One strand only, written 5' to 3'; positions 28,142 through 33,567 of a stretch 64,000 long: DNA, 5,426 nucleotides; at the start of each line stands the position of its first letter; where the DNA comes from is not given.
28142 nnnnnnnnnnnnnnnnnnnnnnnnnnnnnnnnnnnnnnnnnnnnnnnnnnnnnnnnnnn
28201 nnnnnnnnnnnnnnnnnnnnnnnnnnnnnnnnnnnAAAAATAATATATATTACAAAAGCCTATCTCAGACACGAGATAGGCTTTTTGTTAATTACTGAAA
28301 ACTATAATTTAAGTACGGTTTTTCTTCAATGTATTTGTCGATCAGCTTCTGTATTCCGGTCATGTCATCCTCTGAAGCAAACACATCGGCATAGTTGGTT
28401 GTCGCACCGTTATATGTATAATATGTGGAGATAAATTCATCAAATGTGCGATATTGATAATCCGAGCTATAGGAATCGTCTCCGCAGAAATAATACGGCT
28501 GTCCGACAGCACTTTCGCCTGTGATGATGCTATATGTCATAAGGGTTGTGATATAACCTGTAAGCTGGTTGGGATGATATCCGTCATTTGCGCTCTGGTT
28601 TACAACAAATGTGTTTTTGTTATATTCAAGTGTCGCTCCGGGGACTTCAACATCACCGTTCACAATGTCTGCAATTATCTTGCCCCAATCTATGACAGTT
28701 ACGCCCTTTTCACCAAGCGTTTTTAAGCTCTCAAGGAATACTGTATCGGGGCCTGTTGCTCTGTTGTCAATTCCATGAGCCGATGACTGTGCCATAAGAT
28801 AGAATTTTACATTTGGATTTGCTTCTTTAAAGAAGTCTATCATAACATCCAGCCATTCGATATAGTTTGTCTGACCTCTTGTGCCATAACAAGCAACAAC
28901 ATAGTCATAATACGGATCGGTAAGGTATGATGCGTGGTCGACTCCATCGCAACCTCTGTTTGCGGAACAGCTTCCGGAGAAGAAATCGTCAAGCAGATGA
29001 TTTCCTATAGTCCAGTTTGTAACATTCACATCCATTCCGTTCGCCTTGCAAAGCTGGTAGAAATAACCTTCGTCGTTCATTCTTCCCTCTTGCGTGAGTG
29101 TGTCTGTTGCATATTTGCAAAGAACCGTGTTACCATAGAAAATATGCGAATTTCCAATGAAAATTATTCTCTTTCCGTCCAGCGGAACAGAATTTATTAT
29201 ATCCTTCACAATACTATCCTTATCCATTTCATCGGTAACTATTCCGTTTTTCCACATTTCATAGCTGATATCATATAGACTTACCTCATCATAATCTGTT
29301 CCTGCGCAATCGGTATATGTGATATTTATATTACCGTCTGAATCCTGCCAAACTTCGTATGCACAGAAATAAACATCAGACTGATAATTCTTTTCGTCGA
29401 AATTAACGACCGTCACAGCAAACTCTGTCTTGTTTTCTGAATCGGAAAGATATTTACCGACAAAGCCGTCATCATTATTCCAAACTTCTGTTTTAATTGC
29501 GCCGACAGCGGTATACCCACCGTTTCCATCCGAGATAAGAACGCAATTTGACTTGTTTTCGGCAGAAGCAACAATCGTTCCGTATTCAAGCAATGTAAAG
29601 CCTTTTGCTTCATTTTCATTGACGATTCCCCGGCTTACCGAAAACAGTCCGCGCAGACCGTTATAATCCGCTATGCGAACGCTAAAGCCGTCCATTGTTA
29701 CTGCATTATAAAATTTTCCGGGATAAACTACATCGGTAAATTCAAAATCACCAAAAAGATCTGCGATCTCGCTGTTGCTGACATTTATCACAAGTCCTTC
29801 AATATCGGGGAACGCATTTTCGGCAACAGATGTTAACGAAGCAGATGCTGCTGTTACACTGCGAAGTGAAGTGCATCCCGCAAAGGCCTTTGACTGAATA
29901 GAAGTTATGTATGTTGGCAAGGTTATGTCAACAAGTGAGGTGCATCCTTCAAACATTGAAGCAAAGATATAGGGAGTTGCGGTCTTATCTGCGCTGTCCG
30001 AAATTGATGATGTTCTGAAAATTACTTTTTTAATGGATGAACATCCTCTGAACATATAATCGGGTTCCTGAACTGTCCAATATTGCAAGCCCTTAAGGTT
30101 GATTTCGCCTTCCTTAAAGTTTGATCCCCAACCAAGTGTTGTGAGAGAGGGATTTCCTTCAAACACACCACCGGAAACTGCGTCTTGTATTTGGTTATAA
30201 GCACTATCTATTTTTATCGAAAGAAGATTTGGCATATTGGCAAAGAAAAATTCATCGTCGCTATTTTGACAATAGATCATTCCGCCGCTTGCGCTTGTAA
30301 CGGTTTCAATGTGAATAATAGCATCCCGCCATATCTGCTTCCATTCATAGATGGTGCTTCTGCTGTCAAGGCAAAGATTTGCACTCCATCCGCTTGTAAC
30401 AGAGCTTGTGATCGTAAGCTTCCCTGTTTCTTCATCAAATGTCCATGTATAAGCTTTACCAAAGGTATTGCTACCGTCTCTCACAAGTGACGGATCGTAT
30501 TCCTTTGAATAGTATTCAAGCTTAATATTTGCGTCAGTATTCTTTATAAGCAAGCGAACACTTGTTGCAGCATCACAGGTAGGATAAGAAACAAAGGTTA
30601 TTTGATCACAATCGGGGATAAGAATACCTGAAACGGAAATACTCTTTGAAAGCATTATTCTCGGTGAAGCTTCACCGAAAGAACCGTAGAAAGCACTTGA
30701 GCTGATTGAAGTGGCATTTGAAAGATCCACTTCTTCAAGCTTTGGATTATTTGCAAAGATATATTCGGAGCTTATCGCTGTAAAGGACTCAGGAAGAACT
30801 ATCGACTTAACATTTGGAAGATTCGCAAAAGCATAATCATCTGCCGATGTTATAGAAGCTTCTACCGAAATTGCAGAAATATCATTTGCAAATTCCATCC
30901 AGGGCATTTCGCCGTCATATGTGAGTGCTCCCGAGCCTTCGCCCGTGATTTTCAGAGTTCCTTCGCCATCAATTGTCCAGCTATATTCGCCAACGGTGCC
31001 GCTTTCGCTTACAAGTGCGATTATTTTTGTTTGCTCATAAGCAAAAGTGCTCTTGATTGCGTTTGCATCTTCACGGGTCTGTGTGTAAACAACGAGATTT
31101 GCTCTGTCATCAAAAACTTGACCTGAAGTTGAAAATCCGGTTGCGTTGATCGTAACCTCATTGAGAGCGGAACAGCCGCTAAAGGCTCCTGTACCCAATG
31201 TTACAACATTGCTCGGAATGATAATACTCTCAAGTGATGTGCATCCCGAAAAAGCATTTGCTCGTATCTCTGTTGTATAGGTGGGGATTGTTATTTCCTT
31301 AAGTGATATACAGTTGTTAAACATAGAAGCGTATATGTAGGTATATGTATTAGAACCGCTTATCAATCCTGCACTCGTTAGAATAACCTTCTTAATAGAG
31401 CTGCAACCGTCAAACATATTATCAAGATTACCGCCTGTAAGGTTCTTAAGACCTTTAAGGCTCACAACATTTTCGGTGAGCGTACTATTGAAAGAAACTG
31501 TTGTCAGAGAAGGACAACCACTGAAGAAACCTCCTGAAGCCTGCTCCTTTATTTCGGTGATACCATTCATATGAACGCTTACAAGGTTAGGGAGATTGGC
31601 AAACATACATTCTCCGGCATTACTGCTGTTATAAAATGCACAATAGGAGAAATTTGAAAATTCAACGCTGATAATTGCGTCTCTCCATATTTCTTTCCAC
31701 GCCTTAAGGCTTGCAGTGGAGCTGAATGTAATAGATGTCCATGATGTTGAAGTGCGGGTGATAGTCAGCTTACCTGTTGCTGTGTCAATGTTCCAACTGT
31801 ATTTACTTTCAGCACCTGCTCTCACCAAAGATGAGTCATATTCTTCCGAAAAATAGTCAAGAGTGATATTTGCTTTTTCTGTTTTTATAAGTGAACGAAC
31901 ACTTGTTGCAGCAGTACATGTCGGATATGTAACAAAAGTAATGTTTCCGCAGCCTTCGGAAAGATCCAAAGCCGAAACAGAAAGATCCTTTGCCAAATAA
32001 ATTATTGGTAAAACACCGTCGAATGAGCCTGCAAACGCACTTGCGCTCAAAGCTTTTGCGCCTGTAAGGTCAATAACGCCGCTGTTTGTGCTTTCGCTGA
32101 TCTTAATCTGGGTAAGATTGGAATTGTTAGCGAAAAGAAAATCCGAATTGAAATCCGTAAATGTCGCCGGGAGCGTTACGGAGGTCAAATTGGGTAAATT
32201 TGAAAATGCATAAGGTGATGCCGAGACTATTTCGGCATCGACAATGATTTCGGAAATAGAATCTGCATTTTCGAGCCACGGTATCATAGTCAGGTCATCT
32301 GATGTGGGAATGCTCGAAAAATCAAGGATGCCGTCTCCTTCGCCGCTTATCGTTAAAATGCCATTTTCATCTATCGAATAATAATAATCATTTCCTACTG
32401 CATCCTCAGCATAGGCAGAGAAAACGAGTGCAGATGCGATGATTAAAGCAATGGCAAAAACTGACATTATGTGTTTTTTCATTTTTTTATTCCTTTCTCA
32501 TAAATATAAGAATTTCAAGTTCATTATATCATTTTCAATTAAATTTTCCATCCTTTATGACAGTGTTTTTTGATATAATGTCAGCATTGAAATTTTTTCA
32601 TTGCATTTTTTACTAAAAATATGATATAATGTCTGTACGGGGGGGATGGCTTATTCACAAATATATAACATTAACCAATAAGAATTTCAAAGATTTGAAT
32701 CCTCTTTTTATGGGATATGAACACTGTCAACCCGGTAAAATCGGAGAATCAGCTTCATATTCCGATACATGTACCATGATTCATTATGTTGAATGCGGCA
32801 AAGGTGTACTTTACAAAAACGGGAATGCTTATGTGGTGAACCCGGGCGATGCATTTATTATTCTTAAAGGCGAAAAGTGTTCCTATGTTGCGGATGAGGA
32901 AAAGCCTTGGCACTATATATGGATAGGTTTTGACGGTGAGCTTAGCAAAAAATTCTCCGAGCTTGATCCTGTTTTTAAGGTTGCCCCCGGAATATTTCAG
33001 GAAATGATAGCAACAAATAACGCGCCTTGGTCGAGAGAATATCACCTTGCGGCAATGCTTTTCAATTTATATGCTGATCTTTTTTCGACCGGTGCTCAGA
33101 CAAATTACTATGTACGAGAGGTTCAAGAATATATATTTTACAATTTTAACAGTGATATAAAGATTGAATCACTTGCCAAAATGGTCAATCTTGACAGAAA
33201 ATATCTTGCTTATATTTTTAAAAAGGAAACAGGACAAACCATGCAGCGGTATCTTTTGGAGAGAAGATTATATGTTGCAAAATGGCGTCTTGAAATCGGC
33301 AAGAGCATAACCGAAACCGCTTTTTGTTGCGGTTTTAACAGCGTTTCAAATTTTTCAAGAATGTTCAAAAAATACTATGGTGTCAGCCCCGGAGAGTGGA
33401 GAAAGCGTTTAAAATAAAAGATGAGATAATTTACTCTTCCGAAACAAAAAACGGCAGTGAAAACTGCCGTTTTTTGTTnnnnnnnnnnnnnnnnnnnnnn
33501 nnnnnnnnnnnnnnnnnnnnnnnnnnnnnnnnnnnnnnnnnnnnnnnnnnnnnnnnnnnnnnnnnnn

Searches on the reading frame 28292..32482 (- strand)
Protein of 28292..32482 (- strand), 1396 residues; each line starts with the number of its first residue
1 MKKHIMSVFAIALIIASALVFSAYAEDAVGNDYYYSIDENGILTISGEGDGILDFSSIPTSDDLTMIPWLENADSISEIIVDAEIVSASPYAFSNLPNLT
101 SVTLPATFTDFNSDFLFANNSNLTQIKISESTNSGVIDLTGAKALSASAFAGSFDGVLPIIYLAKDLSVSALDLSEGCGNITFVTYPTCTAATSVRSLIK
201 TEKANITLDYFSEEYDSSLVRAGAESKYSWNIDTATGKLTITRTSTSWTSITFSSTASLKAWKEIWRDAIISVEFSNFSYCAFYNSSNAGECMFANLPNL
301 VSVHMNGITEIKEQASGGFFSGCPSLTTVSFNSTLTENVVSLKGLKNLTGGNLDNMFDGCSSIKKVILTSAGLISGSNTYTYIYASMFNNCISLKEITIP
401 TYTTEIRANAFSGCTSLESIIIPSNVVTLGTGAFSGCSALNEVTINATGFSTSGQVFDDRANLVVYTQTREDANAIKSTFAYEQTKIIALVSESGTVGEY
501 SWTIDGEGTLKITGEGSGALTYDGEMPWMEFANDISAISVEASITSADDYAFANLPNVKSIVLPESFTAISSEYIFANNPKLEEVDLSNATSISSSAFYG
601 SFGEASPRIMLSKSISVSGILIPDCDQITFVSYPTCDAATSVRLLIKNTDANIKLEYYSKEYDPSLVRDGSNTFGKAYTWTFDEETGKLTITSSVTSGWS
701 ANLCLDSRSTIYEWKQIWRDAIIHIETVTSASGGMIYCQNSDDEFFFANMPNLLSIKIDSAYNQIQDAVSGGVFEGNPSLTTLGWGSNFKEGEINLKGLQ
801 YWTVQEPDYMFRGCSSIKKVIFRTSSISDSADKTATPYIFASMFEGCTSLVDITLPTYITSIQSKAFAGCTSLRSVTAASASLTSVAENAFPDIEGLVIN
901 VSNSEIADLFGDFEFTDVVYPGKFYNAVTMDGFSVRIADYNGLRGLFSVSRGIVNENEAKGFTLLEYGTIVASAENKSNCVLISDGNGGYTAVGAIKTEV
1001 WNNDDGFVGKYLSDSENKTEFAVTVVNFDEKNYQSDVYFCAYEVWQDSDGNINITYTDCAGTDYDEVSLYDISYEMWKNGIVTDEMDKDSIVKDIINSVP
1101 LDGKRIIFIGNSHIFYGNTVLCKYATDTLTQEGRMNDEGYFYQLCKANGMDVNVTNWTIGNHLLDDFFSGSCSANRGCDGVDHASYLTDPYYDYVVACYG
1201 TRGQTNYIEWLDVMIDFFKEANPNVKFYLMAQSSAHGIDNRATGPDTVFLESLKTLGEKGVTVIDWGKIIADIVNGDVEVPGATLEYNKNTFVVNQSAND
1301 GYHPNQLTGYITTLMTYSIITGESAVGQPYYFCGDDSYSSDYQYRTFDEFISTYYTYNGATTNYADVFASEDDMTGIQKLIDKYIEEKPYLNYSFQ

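Call 69: search_protein_families(library=pfam, proteins=[window:28292-32482:-], max_evalue=0.00001)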
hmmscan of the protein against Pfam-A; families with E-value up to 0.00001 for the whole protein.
window:28292-32482:- (1396 aa): 2 families
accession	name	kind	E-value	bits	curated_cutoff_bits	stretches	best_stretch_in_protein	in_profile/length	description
PF13306.12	LRR_5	-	1.9e-47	160.8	27.7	5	355-464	6-104/127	BspA type Leucine rich repeat region (6 copies)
PF13855.12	LRR_8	-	1.8e-14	53.7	27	0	543-589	12-58/61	Leucine rich repeat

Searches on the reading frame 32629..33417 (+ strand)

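Call 69: search_protein_families(library=pfam, proteins=[window:32629-33417:+], max_evalue=0.00001)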
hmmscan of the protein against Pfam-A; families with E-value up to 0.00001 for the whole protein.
window:32629-33417:+ (262 aa): 3 families
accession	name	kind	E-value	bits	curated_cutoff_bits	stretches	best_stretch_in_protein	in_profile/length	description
PF12833.13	HTH_18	-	1.2e-23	83.6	33.6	1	182-260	1-80/80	Helix-turn-helix domain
PF00165.29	HTH_AraC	-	2.3e-19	69.4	26.6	2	225-259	9-42/42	Bacterial regulatory helix-turn-helix proteins, AraC family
PF02311.25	AraC_binding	-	7.7e-16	58.5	21.1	1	51-151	26-116/135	AraC-like ligand binding domain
